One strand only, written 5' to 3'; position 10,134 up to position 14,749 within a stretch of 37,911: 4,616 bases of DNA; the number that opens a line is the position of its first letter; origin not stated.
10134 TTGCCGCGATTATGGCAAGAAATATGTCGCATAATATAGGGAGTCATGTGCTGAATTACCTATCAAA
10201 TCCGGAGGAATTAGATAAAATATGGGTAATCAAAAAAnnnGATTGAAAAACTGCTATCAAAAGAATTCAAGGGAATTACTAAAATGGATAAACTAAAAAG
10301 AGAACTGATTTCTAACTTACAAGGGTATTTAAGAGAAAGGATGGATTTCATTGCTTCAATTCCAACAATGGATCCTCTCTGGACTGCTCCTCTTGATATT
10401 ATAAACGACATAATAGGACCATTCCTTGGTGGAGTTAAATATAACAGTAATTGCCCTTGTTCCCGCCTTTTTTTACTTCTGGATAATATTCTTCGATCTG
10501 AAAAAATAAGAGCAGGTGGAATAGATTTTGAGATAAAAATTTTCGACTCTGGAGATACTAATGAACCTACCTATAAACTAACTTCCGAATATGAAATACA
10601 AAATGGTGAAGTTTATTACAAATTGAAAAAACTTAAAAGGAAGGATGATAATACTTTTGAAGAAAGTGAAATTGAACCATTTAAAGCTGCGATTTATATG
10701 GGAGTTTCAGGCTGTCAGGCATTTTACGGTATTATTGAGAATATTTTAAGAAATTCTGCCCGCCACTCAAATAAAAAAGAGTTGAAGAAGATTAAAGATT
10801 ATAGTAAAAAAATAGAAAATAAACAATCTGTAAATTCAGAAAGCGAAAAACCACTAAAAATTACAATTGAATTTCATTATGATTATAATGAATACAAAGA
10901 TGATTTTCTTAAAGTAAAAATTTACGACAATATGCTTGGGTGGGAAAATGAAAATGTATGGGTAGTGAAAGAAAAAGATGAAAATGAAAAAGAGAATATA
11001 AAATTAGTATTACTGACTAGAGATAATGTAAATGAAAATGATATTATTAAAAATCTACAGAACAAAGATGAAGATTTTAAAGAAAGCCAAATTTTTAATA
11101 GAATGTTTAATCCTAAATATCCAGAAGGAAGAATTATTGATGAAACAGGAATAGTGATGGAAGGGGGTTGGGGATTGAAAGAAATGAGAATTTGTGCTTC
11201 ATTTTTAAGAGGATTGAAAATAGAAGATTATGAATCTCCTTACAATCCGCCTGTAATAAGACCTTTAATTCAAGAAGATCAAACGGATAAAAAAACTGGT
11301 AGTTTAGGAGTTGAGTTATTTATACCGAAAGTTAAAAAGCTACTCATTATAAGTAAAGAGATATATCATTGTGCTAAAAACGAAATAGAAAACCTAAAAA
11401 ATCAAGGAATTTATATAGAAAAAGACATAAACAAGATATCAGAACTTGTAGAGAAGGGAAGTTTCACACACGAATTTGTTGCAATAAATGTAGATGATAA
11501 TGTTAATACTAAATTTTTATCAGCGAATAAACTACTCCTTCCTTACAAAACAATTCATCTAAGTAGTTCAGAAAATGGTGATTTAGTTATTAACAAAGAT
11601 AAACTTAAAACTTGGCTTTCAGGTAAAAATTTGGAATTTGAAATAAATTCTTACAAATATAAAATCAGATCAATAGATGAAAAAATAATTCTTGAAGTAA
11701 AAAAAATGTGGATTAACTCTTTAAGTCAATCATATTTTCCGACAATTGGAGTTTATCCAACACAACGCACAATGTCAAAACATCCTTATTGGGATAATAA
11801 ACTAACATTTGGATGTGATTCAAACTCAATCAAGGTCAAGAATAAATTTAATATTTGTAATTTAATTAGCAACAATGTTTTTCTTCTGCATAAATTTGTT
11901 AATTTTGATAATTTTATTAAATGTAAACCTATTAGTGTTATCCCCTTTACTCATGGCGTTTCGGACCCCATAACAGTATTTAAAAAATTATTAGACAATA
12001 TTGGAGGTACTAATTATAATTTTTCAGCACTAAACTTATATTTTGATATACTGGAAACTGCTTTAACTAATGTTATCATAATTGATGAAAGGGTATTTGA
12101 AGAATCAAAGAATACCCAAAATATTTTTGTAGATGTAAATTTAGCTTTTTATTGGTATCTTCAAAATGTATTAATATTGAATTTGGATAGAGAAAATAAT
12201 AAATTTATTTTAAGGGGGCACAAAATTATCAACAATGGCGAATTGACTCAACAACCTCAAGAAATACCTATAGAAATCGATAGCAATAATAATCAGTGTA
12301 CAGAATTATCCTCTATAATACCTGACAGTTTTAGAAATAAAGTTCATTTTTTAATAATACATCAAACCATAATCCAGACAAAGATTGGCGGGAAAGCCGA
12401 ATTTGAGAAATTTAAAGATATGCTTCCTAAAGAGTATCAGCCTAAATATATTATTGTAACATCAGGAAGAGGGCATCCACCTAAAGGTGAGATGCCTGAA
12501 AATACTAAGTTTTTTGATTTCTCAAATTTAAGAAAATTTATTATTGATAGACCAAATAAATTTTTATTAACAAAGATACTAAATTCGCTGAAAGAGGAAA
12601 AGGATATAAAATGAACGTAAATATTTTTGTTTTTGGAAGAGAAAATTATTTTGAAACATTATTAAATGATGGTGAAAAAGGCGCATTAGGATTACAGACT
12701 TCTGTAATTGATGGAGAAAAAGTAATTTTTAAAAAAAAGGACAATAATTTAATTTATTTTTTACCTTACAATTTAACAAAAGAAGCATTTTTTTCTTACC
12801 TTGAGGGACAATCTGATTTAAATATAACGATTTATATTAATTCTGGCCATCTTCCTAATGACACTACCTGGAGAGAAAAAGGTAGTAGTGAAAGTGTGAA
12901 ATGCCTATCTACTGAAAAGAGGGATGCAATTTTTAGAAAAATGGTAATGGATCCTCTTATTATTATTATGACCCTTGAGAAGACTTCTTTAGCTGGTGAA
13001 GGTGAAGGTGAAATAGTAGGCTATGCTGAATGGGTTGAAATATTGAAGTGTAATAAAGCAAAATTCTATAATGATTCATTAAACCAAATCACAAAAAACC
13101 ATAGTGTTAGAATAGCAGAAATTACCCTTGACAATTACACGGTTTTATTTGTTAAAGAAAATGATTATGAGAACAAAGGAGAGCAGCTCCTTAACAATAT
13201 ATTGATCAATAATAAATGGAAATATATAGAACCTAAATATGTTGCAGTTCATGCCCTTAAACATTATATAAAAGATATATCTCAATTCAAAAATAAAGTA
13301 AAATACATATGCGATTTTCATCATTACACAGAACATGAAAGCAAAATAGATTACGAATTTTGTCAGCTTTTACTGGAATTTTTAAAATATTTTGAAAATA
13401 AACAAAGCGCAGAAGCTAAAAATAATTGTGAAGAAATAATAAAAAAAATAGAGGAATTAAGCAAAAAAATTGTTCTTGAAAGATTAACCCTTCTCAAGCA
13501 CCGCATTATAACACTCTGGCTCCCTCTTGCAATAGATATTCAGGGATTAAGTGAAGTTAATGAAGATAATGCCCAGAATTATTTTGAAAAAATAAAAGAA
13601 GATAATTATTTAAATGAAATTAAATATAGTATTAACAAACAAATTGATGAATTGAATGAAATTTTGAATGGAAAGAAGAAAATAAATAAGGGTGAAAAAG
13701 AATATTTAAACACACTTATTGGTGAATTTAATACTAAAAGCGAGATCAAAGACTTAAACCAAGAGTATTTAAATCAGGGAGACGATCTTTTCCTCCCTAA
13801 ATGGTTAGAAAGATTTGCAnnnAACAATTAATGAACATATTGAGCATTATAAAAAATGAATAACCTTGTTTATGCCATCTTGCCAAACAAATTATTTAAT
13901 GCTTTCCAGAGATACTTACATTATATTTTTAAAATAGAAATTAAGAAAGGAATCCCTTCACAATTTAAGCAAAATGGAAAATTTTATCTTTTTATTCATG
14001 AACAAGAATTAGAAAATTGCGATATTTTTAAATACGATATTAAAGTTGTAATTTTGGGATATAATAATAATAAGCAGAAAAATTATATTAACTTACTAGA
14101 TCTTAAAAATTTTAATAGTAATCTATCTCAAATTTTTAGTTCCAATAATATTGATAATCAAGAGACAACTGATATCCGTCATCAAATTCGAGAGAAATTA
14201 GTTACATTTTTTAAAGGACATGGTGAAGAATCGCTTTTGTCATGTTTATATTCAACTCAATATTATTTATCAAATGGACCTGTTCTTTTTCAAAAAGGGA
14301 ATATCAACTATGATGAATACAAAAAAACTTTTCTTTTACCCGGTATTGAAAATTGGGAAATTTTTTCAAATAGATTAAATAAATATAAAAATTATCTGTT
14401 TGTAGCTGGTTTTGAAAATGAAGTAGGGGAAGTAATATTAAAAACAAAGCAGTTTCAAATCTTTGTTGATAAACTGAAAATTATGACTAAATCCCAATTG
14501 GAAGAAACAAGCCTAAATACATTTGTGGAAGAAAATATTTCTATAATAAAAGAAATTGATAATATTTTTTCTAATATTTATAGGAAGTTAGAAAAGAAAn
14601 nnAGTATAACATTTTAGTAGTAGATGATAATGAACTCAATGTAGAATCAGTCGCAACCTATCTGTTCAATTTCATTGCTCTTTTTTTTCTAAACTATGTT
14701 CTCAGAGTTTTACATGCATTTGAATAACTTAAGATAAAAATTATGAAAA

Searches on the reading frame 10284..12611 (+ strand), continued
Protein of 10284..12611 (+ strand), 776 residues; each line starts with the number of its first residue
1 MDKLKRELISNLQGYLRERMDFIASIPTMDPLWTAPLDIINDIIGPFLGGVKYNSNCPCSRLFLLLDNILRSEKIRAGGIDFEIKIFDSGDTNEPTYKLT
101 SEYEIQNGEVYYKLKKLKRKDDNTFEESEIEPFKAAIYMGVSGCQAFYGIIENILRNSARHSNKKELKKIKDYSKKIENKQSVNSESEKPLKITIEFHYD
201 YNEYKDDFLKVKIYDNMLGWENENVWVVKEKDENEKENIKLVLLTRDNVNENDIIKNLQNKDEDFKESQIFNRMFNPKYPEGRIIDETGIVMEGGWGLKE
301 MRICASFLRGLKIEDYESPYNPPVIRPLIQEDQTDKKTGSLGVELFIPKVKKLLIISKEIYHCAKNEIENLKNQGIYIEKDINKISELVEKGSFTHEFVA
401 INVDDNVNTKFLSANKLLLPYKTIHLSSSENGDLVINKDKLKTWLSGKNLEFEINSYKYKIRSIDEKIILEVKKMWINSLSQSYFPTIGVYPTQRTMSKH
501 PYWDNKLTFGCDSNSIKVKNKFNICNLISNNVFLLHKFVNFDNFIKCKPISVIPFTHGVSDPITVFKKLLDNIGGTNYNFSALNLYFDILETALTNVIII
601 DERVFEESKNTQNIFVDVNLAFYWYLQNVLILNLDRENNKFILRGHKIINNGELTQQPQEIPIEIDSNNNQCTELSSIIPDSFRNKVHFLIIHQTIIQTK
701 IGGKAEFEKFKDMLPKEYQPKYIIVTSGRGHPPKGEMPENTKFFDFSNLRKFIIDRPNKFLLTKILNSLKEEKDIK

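Call 85: find_related_loci(query=A3, collection=viral_contigs, flank=8000)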
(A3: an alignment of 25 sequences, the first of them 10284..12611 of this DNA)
Query A3 (776 aa) in viral_contigs; peptide patterns used: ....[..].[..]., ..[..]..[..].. (x = any residue, [..] = any of these).
180 stretches matched a pattern, but none encodes a relative of the query by tblastn (E <= 1e-3).

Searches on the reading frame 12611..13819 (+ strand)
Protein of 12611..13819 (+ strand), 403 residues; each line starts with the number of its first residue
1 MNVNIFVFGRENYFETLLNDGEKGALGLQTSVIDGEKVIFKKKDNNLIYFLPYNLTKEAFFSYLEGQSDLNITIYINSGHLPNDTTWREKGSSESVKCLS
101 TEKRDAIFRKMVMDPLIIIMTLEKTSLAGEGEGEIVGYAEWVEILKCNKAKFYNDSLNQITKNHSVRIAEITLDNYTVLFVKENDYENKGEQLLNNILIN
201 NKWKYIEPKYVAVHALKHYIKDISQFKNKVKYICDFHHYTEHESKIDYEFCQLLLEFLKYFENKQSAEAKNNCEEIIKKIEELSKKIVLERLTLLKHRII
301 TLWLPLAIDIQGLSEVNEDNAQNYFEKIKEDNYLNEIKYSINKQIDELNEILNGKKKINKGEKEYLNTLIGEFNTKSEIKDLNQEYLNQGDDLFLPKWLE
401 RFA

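Call 6: search_protein_families(library=pfam, proteins=[window:12611-13819:+], max_evalue=0.001)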
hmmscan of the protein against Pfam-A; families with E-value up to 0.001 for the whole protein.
window:12611-13819:+ (403 aa): 0 families

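Call 24: search_protein_families(library=pfam, proteins=[window:12611-13819:+], max_evalue=10)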
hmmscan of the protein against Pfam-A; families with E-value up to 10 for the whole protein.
window:12611-13819:+ (403 aa): 1 family
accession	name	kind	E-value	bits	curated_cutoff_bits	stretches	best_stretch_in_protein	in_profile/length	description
PF12870.14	DUF4878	-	0.099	13.4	24.1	1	318-374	9-67/112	Domain of unknown function (DUF4878)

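Call 68: search_protein_families(library=padloc, proteins=[window:12611-13819:+], max_evalue=0.001)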
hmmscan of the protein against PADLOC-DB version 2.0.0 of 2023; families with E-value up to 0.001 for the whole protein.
window:12611-13819:+ (403 aa): 0 families

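Call 82: search_protein_families(library=phrogs, proteins=[window:12611-13819:+], max_evalue=0.01)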
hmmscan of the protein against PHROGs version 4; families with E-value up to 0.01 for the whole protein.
window:12611-13819:+ (403 aa): 0 families

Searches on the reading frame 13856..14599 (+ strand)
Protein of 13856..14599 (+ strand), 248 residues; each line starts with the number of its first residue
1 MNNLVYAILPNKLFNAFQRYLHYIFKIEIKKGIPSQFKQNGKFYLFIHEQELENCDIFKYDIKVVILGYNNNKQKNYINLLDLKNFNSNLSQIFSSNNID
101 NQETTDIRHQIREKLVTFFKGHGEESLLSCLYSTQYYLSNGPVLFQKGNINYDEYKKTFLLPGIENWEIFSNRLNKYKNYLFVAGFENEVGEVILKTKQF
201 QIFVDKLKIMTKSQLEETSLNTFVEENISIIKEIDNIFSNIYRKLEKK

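Call 3: search_protein_families(library=pfam, proteins=[window:13856-14599:+], max_evalue=0.01)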
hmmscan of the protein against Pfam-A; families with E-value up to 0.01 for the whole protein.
window:13856-14599:+ (248 aa): 0 families

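Call 5: search_protein_families(library=padloc, proteins=[window:13856-14599:+], max_evalue=0.01)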
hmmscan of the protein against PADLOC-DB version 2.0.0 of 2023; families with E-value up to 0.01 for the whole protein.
window:13856-14599:+ (248 aa): 0 families

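Call 24: search_protein_families(library=pfam, proteins=[window:13856-14599:+], max_evalue=10)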
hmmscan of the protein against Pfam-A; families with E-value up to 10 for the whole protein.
window:13856-14599:+ (248 aa): 1 family
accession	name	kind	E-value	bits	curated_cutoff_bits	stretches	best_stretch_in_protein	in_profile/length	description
PF07243.16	Phlebovirus_G1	-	0.089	11.6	25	2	174-224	168-217/526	Phlebovirus glycoprotein G1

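Call 34: search_protein_families(library=ncbifam, proteins=[window:13856-14599:+], max_evalue=0.01)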
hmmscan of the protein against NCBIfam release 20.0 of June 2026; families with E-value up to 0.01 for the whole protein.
window:13856-14599:+ (248 aa): 0 families

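Call 82: search_protein_families(library=phrogs, proteins=[window:13856-14599:+], max_evalue=0.01)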
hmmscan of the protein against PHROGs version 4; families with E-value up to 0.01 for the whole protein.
window:13856-14599:+ (248 aa): 0 families

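Call 111: search_solved_structures(query=A6, max_evalue=1)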
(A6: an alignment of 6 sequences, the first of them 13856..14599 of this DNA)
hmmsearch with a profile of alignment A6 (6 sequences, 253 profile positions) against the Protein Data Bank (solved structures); distinct sequences matched with E-value up to 1: 2.
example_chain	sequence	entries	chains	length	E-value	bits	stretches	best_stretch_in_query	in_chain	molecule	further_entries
3nv9_A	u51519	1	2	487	0.17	14.5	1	87-146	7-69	Malic enzyme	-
6sap_A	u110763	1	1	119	0.23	14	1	185-244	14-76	UBX domain-containing protein 6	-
